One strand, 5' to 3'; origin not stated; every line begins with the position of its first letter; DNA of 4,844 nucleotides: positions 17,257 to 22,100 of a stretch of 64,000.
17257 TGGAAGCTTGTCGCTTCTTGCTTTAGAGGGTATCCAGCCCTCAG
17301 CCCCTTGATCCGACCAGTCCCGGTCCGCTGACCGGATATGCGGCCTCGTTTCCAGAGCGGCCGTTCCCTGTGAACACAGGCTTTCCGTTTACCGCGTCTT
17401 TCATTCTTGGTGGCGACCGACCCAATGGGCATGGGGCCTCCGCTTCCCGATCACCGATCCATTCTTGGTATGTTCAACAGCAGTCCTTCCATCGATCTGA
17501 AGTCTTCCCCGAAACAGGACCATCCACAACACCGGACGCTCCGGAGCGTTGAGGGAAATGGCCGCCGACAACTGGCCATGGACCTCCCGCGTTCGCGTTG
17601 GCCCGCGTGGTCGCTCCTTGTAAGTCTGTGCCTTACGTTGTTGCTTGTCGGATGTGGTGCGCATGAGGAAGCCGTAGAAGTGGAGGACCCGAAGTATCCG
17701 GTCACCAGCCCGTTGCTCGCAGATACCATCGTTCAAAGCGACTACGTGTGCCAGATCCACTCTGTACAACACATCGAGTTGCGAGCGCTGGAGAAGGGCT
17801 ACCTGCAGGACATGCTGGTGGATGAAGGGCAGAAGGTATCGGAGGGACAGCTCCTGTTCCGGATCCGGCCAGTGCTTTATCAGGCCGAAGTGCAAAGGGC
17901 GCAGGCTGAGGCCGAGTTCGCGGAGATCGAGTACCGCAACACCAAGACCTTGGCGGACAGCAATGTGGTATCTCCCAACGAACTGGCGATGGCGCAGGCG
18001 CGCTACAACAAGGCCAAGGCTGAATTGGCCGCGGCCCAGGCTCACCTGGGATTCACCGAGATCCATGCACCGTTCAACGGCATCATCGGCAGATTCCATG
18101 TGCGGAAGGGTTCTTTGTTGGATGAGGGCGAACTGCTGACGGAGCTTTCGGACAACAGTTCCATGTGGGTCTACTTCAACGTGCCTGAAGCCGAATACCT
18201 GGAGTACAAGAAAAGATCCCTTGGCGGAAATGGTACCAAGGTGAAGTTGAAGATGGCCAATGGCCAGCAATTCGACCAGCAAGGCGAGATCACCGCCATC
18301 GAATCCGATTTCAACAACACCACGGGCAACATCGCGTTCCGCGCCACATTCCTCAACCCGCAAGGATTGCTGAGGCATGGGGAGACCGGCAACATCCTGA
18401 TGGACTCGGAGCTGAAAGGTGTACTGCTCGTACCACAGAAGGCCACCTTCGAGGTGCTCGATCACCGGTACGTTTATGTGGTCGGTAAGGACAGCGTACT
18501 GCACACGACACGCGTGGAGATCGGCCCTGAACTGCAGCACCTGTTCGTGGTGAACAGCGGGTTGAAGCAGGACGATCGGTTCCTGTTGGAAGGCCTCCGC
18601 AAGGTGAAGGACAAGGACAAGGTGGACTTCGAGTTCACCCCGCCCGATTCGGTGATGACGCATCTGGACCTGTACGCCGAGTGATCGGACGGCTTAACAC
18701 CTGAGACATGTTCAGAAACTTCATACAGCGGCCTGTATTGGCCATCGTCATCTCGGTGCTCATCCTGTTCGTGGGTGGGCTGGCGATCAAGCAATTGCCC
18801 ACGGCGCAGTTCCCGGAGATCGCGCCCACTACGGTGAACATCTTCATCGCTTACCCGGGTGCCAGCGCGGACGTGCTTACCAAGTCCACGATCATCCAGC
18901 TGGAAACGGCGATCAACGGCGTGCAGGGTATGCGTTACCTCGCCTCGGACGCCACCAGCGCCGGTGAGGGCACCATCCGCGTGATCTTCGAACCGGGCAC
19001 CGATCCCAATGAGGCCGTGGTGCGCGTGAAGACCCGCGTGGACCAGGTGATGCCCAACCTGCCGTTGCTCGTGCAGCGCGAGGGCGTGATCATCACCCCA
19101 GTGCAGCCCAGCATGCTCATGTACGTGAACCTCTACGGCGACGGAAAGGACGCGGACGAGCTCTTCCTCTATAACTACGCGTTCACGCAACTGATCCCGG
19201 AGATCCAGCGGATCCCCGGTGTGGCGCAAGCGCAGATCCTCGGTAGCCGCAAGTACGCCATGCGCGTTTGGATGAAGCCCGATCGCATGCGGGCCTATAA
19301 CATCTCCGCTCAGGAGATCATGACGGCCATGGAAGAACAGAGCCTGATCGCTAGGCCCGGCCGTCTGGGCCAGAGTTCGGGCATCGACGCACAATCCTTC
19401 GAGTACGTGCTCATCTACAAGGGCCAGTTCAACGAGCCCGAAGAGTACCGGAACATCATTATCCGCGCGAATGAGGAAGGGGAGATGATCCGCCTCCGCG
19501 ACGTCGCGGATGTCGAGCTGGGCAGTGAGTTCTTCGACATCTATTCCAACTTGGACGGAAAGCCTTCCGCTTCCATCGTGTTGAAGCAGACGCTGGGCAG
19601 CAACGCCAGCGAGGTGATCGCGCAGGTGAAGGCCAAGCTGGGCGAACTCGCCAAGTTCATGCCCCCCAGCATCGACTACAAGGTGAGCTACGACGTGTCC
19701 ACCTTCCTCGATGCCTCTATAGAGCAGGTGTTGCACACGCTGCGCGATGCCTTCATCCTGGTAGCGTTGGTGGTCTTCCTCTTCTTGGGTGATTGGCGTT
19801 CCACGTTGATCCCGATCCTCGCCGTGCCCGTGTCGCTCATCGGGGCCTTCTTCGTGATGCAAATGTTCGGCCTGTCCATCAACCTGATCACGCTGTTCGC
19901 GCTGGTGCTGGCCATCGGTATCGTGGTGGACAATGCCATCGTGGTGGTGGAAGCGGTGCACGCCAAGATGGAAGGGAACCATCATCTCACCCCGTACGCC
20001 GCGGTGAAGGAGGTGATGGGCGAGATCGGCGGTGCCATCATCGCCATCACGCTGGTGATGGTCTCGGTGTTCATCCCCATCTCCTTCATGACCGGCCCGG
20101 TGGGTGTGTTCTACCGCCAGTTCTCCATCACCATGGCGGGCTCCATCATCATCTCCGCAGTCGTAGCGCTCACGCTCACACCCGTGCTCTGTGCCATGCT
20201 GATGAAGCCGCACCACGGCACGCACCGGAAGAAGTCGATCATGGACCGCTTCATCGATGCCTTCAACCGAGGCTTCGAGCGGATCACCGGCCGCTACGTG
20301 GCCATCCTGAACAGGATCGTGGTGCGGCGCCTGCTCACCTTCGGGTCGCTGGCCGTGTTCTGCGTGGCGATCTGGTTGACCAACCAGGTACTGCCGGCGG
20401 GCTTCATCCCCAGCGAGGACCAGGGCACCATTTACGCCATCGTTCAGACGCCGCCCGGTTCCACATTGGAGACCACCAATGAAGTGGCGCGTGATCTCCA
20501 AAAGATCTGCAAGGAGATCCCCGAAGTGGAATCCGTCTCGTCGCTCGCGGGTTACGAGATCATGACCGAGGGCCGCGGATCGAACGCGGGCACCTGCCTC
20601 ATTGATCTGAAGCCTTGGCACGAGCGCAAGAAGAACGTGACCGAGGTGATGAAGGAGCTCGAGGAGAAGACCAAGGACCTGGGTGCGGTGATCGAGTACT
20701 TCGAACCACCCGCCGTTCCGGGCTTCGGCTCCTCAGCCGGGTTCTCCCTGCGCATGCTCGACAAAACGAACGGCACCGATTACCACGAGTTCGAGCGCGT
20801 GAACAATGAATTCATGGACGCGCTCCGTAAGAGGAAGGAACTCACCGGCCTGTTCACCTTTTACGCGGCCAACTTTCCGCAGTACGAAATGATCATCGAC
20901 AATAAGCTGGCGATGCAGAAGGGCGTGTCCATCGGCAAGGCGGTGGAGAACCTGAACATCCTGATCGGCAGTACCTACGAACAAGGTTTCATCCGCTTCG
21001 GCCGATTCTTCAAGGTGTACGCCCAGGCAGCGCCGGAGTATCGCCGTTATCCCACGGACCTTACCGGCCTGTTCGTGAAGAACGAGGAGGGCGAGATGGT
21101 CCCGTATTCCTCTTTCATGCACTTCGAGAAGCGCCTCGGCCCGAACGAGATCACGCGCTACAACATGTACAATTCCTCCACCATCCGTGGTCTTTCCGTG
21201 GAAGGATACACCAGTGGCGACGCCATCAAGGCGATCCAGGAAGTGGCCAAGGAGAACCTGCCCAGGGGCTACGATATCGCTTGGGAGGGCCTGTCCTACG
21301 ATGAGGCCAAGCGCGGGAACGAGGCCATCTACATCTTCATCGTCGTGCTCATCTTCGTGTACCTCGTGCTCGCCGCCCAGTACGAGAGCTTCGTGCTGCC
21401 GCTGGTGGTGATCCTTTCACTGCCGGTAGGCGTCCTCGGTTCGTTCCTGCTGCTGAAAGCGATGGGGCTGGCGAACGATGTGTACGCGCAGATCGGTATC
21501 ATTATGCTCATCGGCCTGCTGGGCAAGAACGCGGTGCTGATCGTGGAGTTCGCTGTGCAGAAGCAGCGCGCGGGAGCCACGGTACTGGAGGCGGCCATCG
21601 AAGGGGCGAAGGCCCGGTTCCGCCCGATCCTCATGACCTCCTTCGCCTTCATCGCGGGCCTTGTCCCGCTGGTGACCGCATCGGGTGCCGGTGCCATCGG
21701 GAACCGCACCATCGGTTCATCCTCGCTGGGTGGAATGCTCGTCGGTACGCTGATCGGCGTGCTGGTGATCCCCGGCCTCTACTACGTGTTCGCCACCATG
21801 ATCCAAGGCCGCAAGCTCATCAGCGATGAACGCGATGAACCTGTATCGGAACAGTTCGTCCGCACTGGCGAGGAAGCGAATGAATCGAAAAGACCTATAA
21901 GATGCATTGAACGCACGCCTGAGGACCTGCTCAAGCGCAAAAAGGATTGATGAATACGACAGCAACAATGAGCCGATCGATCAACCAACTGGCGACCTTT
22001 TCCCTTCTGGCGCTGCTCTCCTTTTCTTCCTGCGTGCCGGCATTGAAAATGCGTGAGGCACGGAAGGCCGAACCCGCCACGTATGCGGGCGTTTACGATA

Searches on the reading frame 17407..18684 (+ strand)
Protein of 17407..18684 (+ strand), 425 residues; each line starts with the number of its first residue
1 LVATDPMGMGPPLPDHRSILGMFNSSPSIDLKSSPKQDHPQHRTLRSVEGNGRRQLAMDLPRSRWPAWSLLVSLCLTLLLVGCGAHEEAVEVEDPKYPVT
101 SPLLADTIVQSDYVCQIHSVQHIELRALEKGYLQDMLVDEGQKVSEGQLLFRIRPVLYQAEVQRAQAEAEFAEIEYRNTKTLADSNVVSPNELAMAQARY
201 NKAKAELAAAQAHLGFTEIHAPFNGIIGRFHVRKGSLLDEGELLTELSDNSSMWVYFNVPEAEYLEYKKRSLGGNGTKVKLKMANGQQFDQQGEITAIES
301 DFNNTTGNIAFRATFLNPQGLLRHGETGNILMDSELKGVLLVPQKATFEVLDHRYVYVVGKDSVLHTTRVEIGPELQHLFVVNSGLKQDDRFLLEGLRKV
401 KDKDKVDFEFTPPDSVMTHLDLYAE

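Call 10: search_protein_families(library=pfam, proteins=[window:17407-18684:+], max_evalue=0.01)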
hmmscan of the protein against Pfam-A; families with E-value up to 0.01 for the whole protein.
window:17407-18684:+ (425 aa): 4 families
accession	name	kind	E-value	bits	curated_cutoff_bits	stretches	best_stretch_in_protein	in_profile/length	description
PF16576.10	HlyD_D23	-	6.4e-18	65.2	30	1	129-325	26-211/214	Barrel-sandwich domain of CusB or HlyD membrane-fusion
PF13437.12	HlyD_3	-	6.4e-14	53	22.2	1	219-322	2-103/106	HlyD family secretion protein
PF00364.28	Biotin_lipoyl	-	2.8e-07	30.7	22.1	1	107-153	26-73/73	Biotin-requiring enzyme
PF13533.13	Biotin_lipoyl_2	-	0.0018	18.5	29.8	0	137-153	15-31/32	Biotin-lipoyl like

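Call 24: find_homologous_proteins(query=window:17578-18681:+, max_evalue=1e-30)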
Query window:17578-18681:+ (368 aa): 8000 proteins with E <= 1e-30 among 8000 candidates; the best 120 are listed.
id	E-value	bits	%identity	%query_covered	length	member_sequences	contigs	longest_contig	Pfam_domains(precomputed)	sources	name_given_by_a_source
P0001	1.4e-243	825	100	100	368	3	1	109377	PF25984.1,PF25876.1,PF25989.1,PF00364.29,PF25967.1,PF25919.1,PF25917.1,PF25885.1,PF25944.1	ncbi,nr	ncbi:MAG: efflux RND transporter periplasmic adaptor subunit [Flavobacteriales bacterium]|nr:efflux 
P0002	2.1e-221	753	92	99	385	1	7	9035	PF25876.1,PF25989.1,PF00364.29,PF25967.1,PF25919.1,PF25917.1,PF25944.1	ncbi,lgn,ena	-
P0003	1.3e-202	691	86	98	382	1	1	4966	PF25984.1,PF25989.1,PF00364.29,PF25967.1,PF25919.1,PF25917.1,PF25885.1,PF25944.1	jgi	jgi:membrane fusion protein, multidrug efflux system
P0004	1.6e-196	671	83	98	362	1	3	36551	PF25876.1,PF25989.1,PF00364.29,PF25967.1,PF25919.1,PF25917.1,PF25885.1,PF25944.1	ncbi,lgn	-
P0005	1.7e-196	671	85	96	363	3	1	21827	PF25876.1,PF25989.1,PF00364.29,PF25919.1,PF25917.1,PF25944.1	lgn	-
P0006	4.1e-194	663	83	97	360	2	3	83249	PF25989.1,PF00364.29,PF25967.1,PF25919.1,PF25917.1,PF25944.1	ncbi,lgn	-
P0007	5.1e-194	662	81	99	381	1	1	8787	PF25876.1,PF25989.1,PF00364.29,PF25967.1,PF25919.1,PF25917.1,PF25885.1,PF25944.1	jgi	jgi:membrane fusion protein, multidrug efflux system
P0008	9.2e-194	662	81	99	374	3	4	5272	PF25876.1,PF25989.1,PF00364.29,PF25967.1,PF25919.1,PF25917.1,PF25885.1,PF25944.1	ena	-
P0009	3.5e-193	660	85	90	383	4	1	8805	PF25984.1,PF25876.1,PF25989.1,PF00364.29,PF25967.1,PF25919.1,PF25917.1,PF25885.1,PF25944.1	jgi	-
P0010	5.2e-193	659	85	95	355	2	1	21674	PF25876.1,PF25989.1,PF00364.29,PF25967.1,PF25919.1,PF25917.1,PF25944.1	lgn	-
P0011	1.4e-192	658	83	93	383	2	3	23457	PF25984.1,PF25876.1,PF25989.1,PF00364.29,PF25919.1,PF25917.1,PF25944.1,PF25954.1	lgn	-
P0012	2.2e-192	657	84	93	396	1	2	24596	PF25876.1,PF25881.1,PF25989.1,PF00364.29,PF25967.1,PF25919.1,PF25917.1,PF25885.1,PF25944.1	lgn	-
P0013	7.1e-192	655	82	97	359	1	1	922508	PF25984.1,PF25876.1,PF25989.1,PF00364.29,PF25967.1,PF25919.1,PF25917.1,PF25885.1,PF25944.1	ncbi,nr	ncbi:MAG: efflux RND transporter periplasmic adaptor subunit [Flavobacteriales bacterium]|nr:efflux 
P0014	3.2e-191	653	81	97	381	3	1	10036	PF25989.1,PF00364.29,PF25967.1,PF25919.1,PF25917.1,PF25944.1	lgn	-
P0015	6.5e-191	652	86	90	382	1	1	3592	PF25984.1,PF25989.1,PF00364.29,PF25967.1,PF25919.1,PF25917.1,PF25944.1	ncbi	-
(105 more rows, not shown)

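Call 25: find_encoding_contigs(protein=P0001, flank=10000, max_places=4)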
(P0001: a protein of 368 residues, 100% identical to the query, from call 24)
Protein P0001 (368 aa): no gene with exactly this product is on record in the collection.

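Call 26: find_encoding_contigs(protein=P0002, flank=10000, max_places=8)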
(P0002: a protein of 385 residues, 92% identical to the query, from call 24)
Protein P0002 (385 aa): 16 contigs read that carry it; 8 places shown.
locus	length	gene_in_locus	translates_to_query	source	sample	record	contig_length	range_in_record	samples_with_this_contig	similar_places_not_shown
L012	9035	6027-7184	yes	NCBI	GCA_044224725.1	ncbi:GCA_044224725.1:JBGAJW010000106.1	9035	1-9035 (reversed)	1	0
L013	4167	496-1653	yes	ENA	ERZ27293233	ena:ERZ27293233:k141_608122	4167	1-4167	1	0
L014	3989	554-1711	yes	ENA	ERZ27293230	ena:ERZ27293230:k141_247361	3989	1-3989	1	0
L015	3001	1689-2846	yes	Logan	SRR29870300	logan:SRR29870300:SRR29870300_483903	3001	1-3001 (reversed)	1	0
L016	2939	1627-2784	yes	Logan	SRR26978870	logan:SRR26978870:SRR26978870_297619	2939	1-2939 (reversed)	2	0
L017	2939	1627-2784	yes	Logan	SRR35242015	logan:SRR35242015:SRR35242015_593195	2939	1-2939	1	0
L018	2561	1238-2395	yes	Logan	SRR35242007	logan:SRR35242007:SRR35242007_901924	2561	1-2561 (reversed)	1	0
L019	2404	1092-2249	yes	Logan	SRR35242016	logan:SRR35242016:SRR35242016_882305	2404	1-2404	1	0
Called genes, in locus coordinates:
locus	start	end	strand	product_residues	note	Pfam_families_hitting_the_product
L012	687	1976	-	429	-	PF01839:FG-GAP (faint), PF13517:FG-GAP_3, PF18962:Por_Secre_tail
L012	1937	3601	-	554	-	-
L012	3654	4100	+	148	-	-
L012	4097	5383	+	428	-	PF00155:Aminotran_1_2, PF00266:Aminotran_5, PF01053:Cys_Met_Meta_PP, PF01041:DegT_DnrJ_EryC1 (weak)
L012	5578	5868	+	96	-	-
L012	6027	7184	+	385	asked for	PF25919:BSH_CusB (faint), PF00364:Biotin_lipoyl (faint), PF25917:BSH_RND, PF25876:HH_MFP_RND (weak), PF25944:Beta-barrel_RND, PF25967:RND-MFP_C (weak), PF25989:YknX_C (weak)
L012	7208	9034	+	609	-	?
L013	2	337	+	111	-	?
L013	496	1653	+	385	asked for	PF25919:BSH_CusB (faint), PF00364:Biotin_lipoyl (faint), PF25917:BSH_RND, PF25876:HH_MFP_RND (weak), PF25944:Beta-barrel_RND, PF25967:RND-MFP_C (weak), PF25989:YknX_C (weak)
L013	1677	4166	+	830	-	?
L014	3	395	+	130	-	?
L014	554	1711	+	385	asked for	PF25919:BSH_CusB (faint), PF00364:Biotin_lipoyl (faint), PF25917:BSH_RND, PF25876:HH_MFP_RND (weak), PF25944:Beta-barrel_RND, PF25967:RND-MFP_C (weak), PF25989:YknX_C (weak)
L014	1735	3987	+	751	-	?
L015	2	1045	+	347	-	?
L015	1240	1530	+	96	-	-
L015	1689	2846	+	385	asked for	PF25919:BSH_CusB (faint), PF00364:Biotin_lipoyl (faint), PF25917:BSH_RND, PF25876:HH_MFP_RND (weak), PF25944:Beta-barrel_RND, PF25967:RND-MFP_C (weak), PF25989:YknX_C (weak)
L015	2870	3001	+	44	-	?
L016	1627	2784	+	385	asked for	PF25919:BSH_CusB (faint), PF00364:Biotin_lipoyl (faint), PF25917:BSH_RND, PF25876:HH_MFP_RND (weak), PF25944:Beta-barrel_RND, PF25967:RND-MFP_C (weak), PF25989:YknX_C (weak)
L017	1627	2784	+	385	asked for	PF25919:BSH_CusB (faint), PF00364:Biotin_lipoyl (faint), PF25917:BSH_RND, PF25876:HH_MFP_RND (weak), PF25944:Beta-barrel_RND, PF25967:RND-MFP_C (weak), PF25989:YknX_C (weak)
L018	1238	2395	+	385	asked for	PF25919:BSH_CusB (faint), PF00364:Biotin_lipoyl (faint), PF25917:BSH_RND, PF25876:HH_MFP_RND (weak), PF25944:Beta-barrel_RND, PF25967:RND-MFP_C (weak), PF25989:YknX_C (weak)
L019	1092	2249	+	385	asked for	PF25919:BSH_CusB (faint), PF00364:Biotin_lipoyl (faint), PF25917:BSH_RND, PF25876:HH_MFP_RND (weak), PF25944:Beta-barrel_RND, PF25967:RND-MFP_C (weak), PF25989:YknX_C (weak)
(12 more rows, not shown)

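Call 36: find_encoding_contigs(protein=P0005, flank=10000, max_places=3)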
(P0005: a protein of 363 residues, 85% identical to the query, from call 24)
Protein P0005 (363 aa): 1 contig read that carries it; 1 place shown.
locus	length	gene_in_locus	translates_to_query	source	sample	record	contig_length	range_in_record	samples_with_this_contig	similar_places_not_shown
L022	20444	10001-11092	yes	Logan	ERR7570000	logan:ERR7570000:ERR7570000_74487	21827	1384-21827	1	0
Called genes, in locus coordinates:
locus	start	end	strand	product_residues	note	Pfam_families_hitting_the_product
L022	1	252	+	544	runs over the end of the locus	?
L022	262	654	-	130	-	PF09345:SiaC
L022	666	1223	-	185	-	PF19788:DUF6272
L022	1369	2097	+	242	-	PF13489:Methyltransf_23, PF03291:mRNA_G-N7_MeTrfase (faint), PF13847:Methyltransf_31, PF08241:Methyltransf_11, PF08242:Methyltransf_12, PF13649:Methyltransf_25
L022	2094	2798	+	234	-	PF02535:Zip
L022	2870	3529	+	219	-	-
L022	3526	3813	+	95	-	PF13601:HTH_34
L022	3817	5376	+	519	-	PF13687:DUF4153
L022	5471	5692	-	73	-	-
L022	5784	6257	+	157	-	-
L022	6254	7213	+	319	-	PF03372:Exo_endo_phos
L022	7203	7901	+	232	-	-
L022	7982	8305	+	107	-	-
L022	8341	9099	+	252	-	PF05742:TANGO2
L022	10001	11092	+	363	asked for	PF25919:BSH_CusB (faint), PF00364:Biotin_lipoyl (faint), PF25917:BSH_RND, PF25876:HH_MFP_RND (weak), PF25944:Beta-barrel_RND, PF25989:YknX_C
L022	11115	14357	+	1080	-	PF00873:ACR_tran, PF03176:MMPL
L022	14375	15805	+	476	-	PF02321:OEP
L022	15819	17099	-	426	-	-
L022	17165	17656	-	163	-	PF04461:YajQ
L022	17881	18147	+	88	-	-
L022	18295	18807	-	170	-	-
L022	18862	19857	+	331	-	PF00892:EamA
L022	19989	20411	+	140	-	-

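Call 37: find_encoding_contigs(protein=P0004, flank=10000, max_places=3)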
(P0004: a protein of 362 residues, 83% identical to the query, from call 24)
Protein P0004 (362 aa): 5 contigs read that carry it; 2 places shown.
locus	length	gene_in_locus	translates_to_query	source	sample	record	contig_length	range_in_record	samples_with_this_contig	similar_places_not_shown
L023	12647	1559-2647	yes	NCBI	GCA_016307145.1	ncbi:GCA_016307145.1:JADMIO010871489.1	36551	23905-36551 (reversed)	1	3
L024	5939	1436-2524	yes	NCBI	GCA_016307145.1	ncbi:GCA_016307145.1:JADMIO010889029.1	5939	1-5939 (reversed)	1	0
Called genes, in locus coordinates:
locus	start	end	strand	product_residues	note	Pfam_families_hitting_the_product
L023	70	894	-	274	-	PF18950:DUF5694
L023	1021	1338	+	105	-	-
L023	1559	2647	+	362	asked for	PF25919:BSH_CusB (faint), PF00364:Biotin_lipoyl (faint), PF25917:BSH_RND, PF25885:HH_EMRA (faint), PF25876:HH_MFP_RND (weak), PF25944:Beta-barrel_RND, PF25967:RND-MFP_C (weak), PF25989:YknX_C (weak)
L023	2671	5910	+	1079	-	PF00873:ACR_tran, PF03176:MMPL (weak)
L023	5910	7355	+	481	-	PF02321:OEP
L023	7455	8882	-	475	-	PF03572:Peptidase_S41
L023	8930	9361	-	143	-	PF08818:DUF1801 (weak)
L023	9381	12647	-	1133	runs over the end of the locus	PF17757:UvrB_inter, PF02559:CarD_TRCF_RID, PF00270:DEAD, PF04851:ResIII (weak), PF00271:Helicase_C, PF03461:TRCF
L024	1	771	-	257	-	?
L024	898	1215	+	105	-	-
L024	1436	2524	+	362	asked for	PF25919:BSH_CusB (faint), PF00364:Biotin_lipoyl (faint), PF25917:BSH_RND, PF25885:HH_EMRA (faint), PF25876:HH_MFP_RND (weak), PF25944:Beta-barrel_RND, PF25967:RND-MFP_C (weak), PF25989:YknX_C (weak)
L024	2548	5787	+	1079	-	PF00873:ACR_tran, PF03176:MMPL (weak)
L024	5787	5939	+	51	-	?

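Call 61: search_protein_families(library=ncbifam, proteins=[window:17578-18684:+], max_evalue=0.00001)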
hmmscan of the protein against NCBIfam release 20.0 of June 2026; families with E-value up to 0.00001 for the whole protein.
window:17578-18684:+ (368 aa): 18 families
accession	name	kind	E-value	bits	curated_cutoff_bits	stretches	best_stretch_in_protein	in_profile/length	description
TIGR01730.1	RND_mfp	subfamily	8e-65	218.9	94.9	1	53-350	13-320/322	efflux RND transporter periplasmic adaptor subunit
NF045904.1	RND-peri-MexE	equivalog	8.9e-41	140.1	714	1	11-355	8-372/390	multidrug efflux RND transporter periplasmic adaptor subunit MexE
NF000272.2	OqxA_adapt_sub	exception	3e-32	112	835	1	14-343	15-370/391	multidrug efflux RND transporter periplasmic adaptor subunit OqxA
NF033834.1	RND_adapt_MexA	exception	3.4e-32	112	750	1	7-348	3-357/373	multidrug efflux RND transporter periplasmic adaptor subunit MexA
NF033138.2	RND-peri-MexC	equivalog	2.6e-28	99.2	625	1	14-349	10-369/375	MexC family multidrug efflux RND transporter periplasmic adaptor subunit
TIGR00999.1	8a0102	subfamily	4.9e-27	94.7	319.3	1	84-339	1-266/271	CzcB/NccB family metal efflux transporter periplasmic adaptor subunit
NF007132.1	PRK09578.1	equivalog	1.8e-23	82.9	512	1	14-339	13-363/396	MexX/AxyX family multidrug efflux RND transporter periplasmic adaptor subunit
NF007362.0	PRK09859.1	equivalog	2.6e-21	76.2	738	1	67-345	63-365/385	multidrug transporter subunit MdtE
NF011604.1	PRK15030.1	equivalog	1e-20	74.1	765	1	66-349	66-373/397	multidrug efflux RND transporter periplasmic adaptor subunit AcrA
NF008589.1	PRK11556.1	equivalog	1.1e-20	73.9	391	1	60-350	79-386/392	MdtA/MuxA family multidrug efflux RND transporter periplasmic adaptor subunit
NF007785.0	PRK10476.1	equivalog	6.5e-17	61.4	376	1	72-126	55-109/347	multidrug transporter subunit MdtN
NF008606.0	PRK11578.1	equivalog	6e-14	51.9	342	1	59-336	55-361/371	macrolide transporter subunit MacA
NF002939.0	PRK03598.1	equivalog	4.4e-13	49.1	393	1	133-206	178-251/332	secretion protein HlyD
TIGR00998.1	8a0101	subfamily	1.7e-12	47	390.8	1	126-244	172-284/334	EmrA/EmrK family multidrug efflux transporter periplasmic adaptor subunit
TIGR01843.1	type_I_hlyD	subfamily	1.1e-11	44.4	208.65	1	63-151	41-127/422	HlyD family type I secretion periplasmic adaptor subunit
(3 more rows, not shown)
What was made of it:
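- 17578..23397 (+): RND adaptor (17578-18684), HAE1 pump (18708-21950) and outer-membrane factor (21947-23397, frameshifted in this assembly). Calls 10, 24, 61.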

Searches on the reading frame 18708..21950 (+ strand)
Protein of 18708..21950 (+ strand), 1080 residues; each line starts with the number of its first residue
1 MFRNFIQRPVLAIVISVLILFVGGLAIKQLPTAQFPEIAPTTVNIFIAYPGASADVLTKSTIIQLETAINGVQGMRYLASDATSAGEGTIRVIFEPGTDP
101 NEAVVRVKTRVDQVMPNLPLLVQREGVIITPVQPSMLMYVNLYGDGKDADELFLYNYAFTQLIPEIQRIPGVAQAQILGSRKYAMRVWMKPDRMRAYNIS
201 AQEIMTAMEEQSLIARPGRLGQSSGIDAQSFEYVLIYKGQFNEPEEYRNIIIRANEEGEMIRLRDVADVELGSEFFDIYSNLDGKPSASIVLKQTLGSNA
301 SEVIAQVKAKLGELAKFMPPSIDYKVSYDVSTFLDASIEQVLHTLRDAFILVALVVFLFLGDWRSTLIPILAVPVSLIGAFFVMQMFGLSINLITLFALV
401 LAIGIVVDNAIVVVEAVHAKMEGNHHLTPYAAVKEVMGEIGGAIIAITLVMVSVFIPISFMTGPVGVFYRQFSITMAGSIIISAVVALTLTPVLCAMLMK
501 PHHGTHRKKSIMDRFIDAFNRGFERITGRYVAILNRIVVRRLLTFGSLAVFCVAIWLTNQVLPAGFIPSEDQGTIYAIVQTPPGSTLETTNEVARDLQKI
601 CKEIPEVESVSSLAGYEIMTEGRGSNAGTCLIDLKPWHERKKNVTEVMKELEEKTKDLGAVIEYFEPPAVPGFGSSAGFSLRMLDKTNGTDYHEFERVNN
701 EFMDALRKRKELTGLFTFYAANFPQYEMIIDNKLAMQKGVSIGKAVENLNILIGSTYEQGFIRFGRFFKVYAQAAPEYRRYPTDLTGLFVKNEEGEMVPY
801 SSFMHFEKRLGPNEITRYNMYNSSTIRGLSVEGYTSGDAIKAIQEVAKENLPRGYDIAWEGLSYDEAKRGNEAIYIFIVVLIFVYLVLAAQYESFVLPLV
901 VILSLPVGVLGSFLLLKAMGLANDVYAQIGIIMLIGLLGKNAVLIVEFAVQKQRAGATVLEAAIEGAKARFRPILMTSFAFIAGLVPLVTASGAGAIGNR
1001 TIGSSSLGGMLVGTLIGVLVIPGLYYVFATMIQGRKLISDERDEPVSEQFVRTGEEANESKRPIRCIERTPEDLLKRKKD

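Call 10: search_protein_families(library=pfam, proteins=[window:18708-21950:+], max_evalue=0.01)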
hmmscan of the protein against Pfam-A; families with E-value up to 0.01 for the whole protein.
window:18708-21950:+ (1080 aa): 2 families
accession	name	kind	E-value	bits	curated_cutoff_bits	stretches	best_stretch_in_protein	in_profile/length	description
PF00873.25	ACR_tran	-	3.3e-294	979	28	1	1-1028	1-1020/1021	AcrB/AcrD/AcrF family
PF03176.21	MMPL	-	7e-11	42.1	20.5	1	339-500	143-304/333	MMPL family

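Call 13: find_encoding_contigs(protein=window:18708-21950:+, flank=10000, max_places=6)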
Protein window:18708-21950:+ (1080 aa): no gene with exactly this product is on record in the collection.

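Call 61: search_protein_families(library=ncbifam, proteins=[window:18708-21950:+], max_evalue=0.00001)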
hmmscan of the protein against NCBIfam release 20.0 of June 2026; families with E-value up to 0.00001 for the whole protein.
window:18708-21950:+ (1080 aa): 13 families
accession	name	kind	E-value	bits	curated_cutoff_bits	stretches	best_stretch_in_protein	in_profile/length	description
NF000282.2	RND_permease_1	subfamily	0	1133.7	1250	1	4-1028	3-1027/1029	multidrug efflux RND transporter permease subunit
TIGR00915.1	2A0602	subfamily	0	1023.6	940.35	1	1-1036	1-1036/1050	efflux RND transporter permease subunit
NF033617.1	RND_permease_2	subfamily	8.8e-250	831.7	1250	1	4-1029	3-1008/1009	multidrug efflux RND transporter permease subunit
NF007131.0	PRK09577.1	equivalog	6.5e-240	798.9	1768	1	1-1035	1-1029/1045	multidrug efflux RND transporter permease subunit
NF007842.1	PRK10555.1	equivalog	5.2e-237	789.3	1854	1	3-1028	3-1025/1036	multidrug efflux RND transporter permease AcrD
NF000037.1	RND_perm_OqxB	exception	1.7e-227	757.8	2200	1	3-1040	5-1046/1050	multidrug efflux RND transporter permease subunit OqxB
NF011706.2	PRK15127.1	equivalog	1e-219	732.2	2150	1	3-1028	3-1029/1049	multidrug efflux RND transporter permease subunit AcrB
NF007133.0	PRK09579.1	equivalog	7.4e-189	629.6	1763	1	4-1031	6-1005/1017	multidrug efflux RND transporter permease subunit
NF007905.0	PRK10614.1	equivalog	1.4e-141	473.2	1774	1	2-1031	4-1011/1025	multidrug efflux RND transporter permease subunit MdtC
NF007798.0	PRK10503.1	equivalog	4.5e-137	458.2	1584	1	3-1034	14-1028/1040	MdtB/MuxB family multidrug efflux RND transporter permease subunit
TIGR00914.1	2A0601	subfamily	2.8e-107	359.8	701.45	1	6-1029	10-1036/1051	CusA/CzcA family heavy metal efflux RND transporter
TIGR00921.1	2A067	subfamily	2.2e-10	39.2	351.9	0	326-498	182-346/733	hydrophobe/amphiphile efflux-3 (HAE3) family transporter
NF006356.0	PRK08578.1-4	equivalog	1.3e-07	31.5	330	1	309-422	115-228/302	preprotein translocase subunit SecF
